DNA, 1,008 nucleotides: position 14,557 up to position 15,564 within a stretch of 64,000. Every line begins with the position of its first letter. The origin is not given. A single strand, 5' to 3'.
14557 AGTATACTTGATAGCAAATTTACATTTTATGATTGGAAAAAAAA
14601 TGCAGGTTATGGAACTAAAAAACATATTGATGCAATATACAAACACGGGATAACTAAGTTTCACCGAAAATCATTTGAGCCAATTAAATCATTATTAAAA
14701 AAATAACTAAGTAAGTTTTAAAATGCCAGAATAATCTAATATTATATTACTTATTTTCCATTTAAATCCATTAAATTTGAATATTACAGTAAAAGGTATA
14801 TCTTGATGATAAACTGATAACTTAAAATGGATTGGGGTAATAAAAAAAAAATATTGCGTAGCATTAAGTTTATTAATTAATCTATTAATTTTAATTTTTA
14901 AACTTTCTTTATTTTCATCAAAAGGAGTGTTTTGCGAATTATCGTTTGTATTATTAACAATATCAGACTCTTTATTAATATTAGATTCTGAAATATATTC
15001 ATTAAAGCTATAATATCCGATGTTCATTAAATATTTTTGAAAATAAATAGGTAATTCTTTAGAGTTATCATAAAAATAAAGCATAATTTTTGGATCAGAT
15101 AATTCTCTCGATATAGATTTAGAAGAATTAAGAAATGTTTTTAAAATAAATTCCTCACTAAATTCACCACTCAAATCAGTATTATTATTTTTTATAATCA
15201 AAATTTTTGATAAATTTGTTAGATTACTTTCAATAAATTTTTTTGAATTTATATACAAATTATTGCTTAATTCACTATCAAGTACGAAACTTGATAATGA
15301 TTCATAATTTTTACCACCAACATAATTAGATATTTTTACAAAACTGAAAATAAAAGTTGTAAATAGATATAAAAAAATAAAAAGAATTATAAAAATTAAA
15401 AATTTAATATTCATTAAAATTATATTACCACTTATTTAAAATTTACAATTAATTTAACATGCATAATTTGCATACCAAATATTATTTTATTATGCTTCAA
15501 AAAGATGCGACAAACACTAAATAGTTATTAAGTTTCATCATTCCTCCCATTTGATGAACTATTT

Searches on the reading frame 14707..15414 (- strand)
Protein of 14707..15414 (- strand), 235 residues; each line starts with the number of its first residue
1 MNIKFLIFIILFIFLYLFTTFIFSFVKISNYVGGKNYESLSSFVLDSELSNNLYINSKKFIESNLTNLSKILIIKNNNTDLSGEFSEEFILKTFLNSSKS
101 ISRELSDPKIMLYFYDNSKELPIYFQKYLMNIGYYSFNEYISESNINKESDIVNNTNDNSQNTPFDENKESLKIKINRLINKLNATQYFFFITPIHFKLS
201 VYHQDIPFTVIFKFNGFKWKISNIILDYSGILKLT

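Call 3: search_protein_families(library=pfam, proteins=[window:14707-15414:-], max_evalue=1)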
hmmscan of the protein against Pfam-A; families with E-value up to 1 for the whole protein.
window:14707-15414:- (235 aa): 0 families

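Call 4: search_protein_families(library=ncbifam, proteins=[window:14707-15414:-], max_evalue=1)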
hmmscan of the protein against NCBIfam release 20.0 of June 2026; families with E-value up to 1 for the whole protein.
window:14707-15414:- (235 aa): 1 family
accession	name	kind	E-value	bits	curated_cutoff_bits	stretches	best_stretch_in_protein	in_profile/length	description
NF040824.1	damage_ctl_Phtase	equivalog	0.39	10.2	440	1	93-156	133-193/282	damage-control phosphatase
